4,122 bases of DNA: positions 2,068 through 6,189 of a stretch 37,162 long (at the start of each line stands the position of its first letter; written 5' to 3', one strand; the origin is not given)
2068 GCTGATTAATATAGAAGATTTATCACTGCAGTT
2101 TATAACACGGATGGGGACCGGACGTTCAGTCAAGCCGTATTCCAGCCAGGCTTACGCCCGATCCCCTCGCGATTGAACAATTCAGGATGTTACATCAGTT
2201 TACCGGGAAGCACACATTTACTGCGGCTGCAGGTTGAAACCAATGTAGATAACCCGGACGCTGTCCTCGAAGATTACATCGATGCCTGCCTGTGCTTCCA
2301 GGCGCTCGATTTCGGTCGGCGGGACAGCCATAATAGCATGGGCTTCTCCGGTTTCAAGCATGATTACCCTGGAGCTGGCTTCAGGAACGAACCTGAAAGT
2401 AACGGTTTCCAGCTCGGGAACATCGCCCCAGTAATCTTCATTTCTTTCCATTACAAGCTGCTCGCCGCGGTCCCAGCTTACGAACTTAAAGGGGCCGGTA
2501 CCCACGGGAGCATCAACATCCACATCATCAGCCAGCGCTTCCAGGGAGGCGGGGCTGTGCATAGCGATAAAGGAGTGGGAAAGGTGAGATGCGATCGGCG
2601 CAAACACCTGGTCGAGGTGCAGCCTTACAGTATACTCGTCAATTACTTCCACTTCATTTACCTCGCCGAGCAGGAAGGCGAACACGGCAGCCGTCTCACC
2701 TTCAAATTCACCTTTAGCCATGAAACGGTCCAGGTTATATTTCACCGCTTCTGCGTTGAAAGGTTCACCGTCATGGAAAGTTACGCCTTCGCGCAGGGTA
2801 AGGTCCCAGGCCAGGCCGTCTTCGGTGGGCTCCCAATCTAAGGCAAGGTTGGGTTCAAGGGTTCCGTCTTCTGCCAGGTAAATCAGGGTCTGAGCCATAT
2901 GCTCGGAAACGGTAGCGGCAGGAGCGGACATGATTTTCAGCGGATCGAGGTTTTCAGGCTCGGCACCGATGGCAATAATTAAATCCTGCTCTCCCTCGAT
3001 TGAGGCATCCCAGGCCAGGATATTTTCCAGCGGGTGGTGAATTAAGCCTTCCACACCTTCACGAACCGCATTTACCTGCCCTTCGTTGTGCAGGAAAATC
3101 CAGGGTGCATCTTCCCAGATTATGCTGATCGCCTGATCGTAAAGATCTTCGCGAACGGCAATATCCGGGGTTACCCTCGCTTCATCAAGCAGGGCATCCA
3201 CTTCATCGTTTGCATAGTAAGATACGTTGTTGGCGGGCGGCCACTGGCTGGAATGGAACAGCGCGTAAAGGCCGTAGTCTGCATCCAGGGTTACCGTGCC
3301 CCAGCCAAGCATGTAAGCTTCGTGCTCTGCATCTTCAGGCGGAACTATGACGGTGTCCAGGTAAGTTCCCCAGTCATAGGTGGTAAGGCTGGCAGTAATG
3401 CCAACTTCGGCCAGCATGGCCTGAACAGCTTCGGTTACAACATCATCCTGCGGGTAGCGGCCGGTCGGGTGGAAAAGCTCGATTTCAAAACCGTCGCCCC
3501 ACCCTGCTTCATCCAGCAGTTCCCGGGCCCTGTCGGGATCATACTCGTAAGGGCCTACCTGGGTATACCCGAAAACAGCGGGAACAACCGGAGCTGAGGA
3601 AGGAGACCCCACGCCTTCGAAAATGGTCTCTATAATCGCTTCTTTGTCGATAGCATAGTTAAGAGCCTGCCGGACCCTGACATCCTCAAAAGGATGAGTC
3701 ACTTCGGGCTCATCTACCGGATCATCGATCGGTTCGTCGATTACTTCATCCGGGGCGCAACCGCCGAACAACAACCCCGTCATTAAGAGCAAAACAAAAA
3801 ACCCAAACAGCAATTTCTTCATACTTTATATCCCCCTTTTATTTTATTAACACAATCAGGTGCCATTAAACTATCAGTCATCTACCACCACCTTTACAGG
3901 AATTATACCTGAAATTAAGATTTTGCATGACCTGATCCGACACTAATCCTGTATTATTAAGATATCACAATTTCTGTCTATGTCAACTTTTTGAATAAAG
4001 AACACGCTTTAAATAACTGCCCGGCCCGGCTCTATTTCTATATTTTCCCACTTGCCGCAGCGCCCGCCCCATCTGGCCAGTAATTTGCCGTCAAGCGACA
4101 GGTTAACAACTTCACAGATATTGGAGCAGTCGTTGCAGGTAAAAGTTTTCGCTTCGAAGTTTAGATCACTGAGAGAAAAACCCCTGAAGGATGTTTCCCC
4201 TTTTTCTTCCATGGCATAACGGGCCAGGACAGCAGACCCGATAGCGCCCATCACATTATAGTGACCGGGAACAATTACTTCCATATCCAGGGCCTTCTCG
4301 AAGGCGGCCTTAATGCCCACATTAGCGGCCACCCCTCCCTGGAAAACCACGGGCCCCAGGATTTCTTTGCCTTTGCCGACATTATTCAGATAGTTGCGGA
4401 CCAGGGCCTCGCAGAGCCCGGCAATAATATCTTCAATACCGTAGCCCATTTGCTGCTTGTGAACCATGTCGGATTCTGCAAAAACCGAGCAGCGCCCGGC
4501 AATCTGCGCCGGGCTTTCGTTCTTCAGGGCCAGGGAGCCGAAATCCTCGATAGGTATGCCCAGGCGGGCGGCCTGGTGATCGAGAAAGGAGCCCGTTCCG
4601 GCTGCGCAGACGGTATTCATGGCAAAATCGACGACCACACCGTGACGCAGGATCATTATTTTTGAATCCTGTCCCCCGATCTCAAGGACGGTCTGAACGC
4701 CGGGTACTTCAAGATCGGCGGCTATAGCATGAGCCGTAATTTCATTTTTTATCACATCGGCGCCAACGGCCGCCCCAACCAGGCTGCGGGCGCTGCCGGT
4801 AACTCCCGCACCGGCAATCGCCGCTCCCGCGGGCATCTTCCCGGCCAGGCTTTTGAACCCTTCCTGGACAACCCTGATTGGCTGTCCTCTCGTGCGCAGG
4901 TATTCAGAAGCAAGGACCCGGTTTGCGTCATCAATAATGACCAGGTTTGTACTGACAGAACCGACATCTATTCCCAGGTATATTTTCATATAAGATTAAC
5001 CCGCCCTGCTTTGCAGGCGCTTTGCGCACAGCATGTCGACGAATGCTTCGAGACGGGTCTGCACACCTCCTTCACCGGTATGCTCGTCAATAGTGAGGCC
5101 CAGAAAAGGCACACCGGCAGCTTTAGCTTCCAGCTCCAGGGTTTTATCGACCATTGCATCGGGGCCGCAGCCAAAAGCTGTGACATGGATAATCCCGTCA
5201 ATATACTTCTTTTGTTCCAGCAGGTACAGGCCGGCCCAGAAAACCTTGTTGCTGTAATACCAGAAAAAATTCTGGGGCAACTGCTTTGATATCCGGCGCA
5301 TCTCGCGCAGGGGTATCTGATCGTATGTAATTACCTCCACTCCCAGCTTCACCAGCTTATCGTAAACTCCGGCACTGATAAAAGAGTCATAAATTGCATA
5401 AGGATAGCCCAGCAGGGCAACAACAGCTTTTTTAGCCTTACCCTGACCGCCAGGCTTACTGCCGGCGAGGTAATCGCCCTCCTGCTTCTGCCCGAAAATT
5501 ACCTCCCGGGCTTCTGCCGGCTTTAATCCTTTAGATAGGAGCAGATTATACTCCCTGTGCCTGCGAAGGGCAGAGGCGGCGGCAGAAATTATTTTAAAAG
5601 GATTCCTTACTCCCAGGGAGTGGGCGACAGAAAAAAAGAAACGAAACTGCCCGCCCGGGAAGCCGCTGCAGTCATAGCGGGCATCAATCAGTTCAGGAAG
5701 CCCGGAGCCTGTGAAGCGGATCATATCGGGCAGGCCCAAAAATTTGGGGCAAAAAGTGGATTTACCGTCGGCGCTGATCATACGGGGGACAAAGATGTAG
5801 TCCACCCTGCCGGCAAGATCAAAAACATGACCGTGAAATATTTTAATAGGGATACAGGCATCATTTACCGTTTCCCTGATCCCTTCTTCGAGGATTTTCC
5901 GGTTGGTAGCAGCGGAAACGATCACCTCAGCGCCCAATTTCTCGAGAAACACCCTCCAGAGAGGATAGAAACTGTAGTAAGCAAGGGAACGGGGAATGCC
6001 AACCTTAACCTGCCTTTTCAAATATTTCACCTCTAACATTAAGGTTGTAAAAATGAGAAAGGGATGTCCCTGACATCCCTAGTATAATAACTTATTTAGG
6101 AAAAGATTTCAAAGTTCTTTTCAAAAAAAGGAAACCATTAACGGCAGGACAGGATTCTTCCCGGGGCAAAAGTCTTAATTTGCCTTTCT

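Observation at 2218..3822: The ABC binding lipoprotein is a clean circular permutant of the canonical DppA/OppA (family 5) domain order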

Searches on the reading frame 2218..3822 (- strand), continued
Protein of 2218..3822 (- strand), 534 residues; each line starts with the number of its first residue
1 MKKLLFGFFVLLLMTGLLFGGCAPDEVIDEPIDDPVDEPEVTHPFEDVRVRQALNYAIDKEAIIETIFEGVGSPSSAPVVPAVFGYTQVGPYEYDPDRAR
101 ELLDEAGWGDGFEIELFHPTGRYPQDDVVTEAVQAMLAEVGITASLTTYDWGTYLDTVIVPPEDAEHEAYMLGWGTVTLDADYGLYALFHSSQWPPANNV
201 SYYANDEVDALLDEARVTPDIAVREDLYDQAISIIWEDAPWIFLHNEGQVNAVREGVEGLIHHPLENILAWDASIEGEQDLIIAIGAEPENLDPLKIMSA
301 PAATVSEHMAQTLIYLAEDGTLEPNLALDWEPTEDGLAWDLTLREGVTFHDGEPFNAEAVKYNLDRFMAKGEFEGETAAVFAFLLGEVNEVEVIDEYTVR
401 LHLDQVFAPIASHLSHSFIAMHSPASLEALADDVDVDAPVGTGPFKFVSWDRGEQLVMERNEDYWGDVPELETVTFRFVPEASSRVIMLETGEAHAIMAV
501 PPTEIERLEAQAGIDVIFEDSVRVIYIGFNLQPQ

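Call 63: search_protein_families(library=pfam, proteins=[P0145, P0229, P0126, P0051, P0050], max_evalue=0.00001)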
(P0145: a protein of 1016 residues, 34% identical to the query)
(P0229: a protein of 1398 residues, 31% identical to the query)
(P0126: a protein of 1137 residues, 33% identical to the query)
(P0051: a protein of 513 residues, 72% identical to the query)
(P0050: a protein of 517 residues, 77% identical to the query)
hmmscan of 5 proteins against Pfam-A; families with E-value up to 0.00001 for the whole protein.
P0145 (1016 aa): 1 family
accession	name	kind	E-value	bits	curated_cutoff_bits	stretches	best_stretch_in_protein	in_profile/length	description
PF00496.27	SBP_bac_5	-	1.6e-186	620.2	32.4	2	568-917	2-345/368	Bacterial extracellular solute-binding proteins, family 5 Middle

P0229 (1398 aa): 1 family
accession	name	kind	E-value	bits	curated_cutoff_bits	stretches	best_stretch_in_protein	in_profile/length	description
PF00496.27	SBP_bac_5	-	7.2e-173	575.3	32.4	3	75-456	3-364/368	Bacterial extracellular solute-binding proteins, family 5 Middle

P0126 (1137 aa): 2 families
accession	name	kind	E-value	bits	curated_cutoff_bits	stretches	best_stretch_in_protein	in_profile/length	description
PF00496.27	SBP_bac_5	-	8.5e-155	515.8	32.4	2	697-1052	1-365/368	Bacterial extracellular solute-binding proteins, family 5 Middle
PF07833.16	Cu_amine_oxidN1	-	3.3e-24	85.3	24.2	2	41-93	2-52/108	Copper amine oxidase N-terminal domain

P0051 (513 aa): 1 family
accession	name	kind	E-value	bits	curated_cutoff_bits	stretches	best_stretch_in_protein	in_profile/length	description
PF00496.27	SBP_bac_5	-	6.8e-96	322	32.4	2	241-510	2-278/368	Bacterial extracellular solute-binding proteins, family 5 Middle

P0050 (517 aa): 1 family
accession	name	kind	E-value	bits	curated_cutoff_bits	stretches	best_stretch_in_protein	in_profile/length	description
PF00496.27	SBP_bac_5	-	2.3e-100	336.7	32.4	1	80-434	2-365/368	Bacterial extracellular solute-binding proteins, family 5 Middle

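Call 73: search_protein_families(library=pfam, proteins=[L001:5794-6783:+, L001:6784-7767:+, L001:7830-9125:+, L001:9144-10253:+], max_evalue=0.00001)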
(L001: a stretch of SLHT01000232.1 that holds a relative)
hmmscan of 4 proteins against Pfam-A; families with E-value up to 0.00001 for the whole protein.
L001:5794-6783:+ (329 aa): 3 families
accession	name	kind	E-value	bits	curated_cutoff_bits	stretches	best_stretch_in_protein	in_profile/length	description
PF00005.33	ABC_tran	-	7.2e-29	101.6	25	1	25-184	2-137/137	ABC transporter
PF08352.17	oligo_HPY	-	1.3e-20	74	27.1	1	235-299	1-65/65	Oligopeptide/dipeptide transporter, C-terminal region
PF13304.12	AAA_21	-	3.4e-08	34.4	27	1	151-219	233-303/304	AAA domain, putative AbiEii toxin, Type IV TA system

L001:6784-7767:+ (327 aa): 2 families
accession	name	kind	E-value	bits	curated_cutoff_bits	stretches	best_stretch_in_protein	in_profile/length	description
PF00005.33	ABC_tran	-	3.4e-30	105.9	25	1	35-185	2-136/137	ABC transporter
PF08352.17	oligo_HPY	-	1.3e-18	67.5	27.1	1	237-302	1-65/65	Oligopeptide/dipeptide transporter, C-terminal region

L001:7830-9125:+ (431 aa): 2 families
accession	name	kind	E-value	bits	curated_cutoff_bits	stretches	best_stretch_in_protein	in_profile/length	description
PF01546.33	Peptidase_M20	-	8e-27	94.9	24.6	1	68-426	3-204/206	Peptidase family M20/M25/M40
PF07687.19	M20_dimer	-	5.6e-22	78.2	21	1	180-325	1-101/107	Peptidase dimerisation domain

L001:9144-10253:+ (369 aa): 2 families
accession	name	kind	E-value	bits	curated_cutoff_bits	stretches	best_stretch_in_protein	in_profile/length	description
PF09989.15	DUF2229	-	4.5e-09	36.7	29.4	0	11-73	10-73/218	CoA enzyme activase uncharacterised domain (DUF2229)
PF06050.19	HGD-D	-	5.1e-06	26.7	28.4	1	242-352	227-342/342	2-hydroxyglutaryl-CoA dehydratase, D-component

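Call 74: predict_structure(alignment_id=A3)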
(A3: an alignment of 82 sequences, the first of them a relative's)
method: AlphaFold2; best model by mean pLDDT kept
length: 537 residues; sequences in the alignment: 82
mean_pLDDT: 90.6   pTM: 0.84
mean pLDDT of the five models: 90.6, 89.8, 89.5, 89.2, 88.2
residues with pLDDT >= 90: 418; 70-90: 79; 50-70: 16; < 50: 24
segments of 3 or more residues with pLDDT < 50: 21-33, 37-45
pLDDT, mean of each block of 10 residues (from residue 1): 69 65 45 49 61 96 89 94 90 94 95 98 97 97 93 94 98 95 91 91 76 96 96 95 98 97 96 94 94 93 96 99 95 94 92 98 98 96 86 97 96 91 91 80 91 92 96 96 95 98 95 97 92 96
secondary structure, 60 per line:
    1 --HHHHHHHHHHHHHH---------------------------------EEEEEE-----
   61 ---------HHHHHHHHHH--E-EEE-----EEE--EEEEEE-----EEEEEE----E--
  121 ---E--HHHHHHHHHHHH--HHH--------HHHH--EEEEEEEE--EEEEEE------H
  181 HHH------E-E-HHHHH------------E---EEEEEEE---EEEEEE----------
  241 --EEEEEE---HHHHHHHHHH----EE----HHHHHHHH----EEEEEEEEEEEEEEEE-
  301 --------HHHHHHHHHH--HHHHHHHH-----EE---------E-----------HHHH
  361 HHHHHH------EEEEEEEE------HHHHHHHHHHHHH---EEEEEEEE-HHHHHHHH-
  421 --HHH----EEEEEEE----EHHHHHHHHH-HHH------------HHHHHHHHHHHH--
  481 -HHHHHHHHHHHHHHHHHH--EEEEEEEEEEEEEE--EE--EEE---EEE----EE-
elements in order: H3-16 E50-55 H70-79 E84-86 E92-94 E97-102 E108-113 H127-138 H152-155 E158-165 E168-173 H180-183 H194-198 E215-221 E225-230 E243-248 H252-261 H272-279 E284-299 H309-318 H321-328 H357-366 E373-380 H387-399 E403-410 H412-419 E430-436 H442-450 H467-478 H482-499 E502-515 E522-524 E528-530

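Call 77: fold_search(model_id=the predicted structure, library=pdb)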
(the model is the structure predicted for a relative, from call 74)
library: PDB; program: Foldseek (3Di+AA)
matches with E <= 10: 941; with E <= 0.001: 175
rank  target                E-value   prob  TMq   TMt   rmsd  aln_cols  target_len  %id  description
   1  5u4o                  8.2e-57  1.00  0.83  0.93   2.3       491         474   32  A 2.05A X-Ray Structureof A Bacterial Extracellular Solute-binding Protein, family 5 for Bacillus anthracis str. Ames (released 2017-03-08)
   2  1uqw_A                1.4e-55  1.00  0.87  0.95   1.8       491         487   32  Crystal structure of yliB protein from escherichia coi (released 2003-10-22)
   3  1dpe                  1.7e-52  1.00  0.83  0.87   3.0       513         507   31  DIPEPTIDE-BINDING PROTEIN (released 1996-08-17)
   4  1dpp_A                3.1e-52  1.00  0.69  0.73   5.4       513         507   31  DIPEPTIDE BINDING PROTEIN COMPLEX WITH GLYCYL-L-LEUCINE (released 1995-12-07)
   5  5f1q_B                4.9e-51  1.00  0.69  0.72   5.5       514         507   29  Crystal Structure of Periplasmic Dipeptide Transport Protein from Yersinia pestis (released 2015-12-23)
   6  3m8u                  8.3e-51  1.00  0.76  0.80   4.1       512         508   27  Crystal structure of glutathione-binding protein A (GbpA) from Haemophilus parasuis SH0165 in complex with glutathione d (released 2010-07-14)
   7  6ofq_A                1.1e-50  1.00  0.70  0.73   5.1       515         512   30  ABC transporter-associated periplasmic binding protein DppA from Helicobacter pylori in complex with peptide STSA (released 2019-08-21)
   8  5f1q_A                1.1e-50  1.00  0.70  0.73   5.3       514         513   29  Crystal Structure of Periplasmic Dipeptide Transport Protein from Yersinia pestis (released 2015-12-23)
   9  3tpa                  2.9e-50  1.00  0.84  0.89   2.6       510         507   28  Structure of HbpA2 from Haemophilus parasuis (released 2011-11-30)
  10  8z1z_F                1.7e-49  1.00  0.82  0.87   3.0       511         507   31  Cryo-EM structure of Escherichia coli DppAR383D+D436RBCDF in pre-catalytic state (released 2025-04-16)
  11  7kz8                  4.9e-48  1.00  0.68  0.75   5.4       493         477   28  Crystal structure of substrate-binding protein Aapf from Pseudomonas sp. PDC86 (released 2021-03-17)
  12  7kz9_A                3.0e-46  1.00  0.68  0.75   5.4       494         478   28  Crystal structure of Pseudomonas sp. PDC86 substrate-binding protein Aapf in complex with a signaling molecule HEHEAA (released 2021-03-17)
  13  4qfl_A                6.5e-46  1.00  0.71  0.75   5.0       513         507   25  Crystal structure of dipeptide binding protein from pseudoalteromonas sp. SM9913 in complex with Ala-Phe (released 2015-01-28)
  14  7kz9_B                1.0e-45  1.00  0.68  0.75   5.4       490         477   27  Crystal structure of Pseudomonas sp. PDC86 substrate-binding protein Aapf in complex with a signaling molecule HEHEAA (released 2021-03-17)
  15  1xoc_A                4.1e-45  1.00  0.67  0.71   5.7       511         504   25  The structure of the oligopeptide-binding protein, AppA, from Bacillus subtilis in complex with a nonapeptide. (released 2005-01-25)
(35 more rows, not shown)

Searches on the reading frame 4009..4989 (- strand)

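Call 41: search_protein_families(library=pfam, proteins=[window:4009-4989:-], max_evalue=0.001)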
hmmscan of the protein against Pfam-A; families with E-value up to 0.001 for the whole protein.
window:4009-4989:- (326 aa): 1 family
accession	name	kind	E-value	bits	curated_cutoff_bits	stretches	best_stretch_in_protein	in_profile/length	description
PF01869.26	BcrAD_BadFG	-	2.5e-41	142.4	31.5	1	5-256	1-271/271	BadF/BadG/BcrA/BcrD ATPase family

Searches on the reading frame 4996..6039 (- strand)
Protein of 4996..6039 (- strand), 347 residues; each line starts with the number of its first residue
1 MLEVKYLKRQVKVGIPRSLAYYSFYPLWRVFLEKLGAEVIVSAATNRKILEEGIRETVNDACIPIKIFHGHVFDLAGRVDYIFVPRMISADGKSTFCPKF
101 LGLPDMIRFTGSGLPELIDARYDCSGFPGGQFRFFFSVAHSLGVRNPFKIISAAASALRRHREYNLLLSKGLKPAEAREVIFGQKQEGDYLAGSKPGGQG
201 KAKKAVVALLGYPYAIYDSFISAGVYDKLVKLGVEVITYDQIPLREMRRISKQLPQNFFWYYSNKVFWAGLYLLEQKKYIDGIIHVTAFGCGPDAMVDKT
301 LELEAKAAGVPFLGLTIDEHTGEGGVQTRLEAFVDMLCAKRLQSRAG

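Call 41: search_protein_families(library=pfam, proteins=[window:4996-6039:-], max_evalue=0.001)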
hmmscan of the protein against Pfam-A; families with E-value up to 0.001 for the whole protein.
window:4996-6039:- (347 aa): 2 families
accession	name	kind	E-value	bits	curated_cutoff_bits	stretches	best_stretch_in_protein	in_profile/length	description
PF09989.15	DUF2229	-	8.7e-46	156.7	29.4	1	12-241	1-217/218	CoA enzyme activase uncharacterised domain (DUF2229)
PF06050.19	HGD-D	-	2e-07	31.3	28.4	1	276-337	280-342/342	2-hydroxyglutaryl-CoA dehydratase, D-component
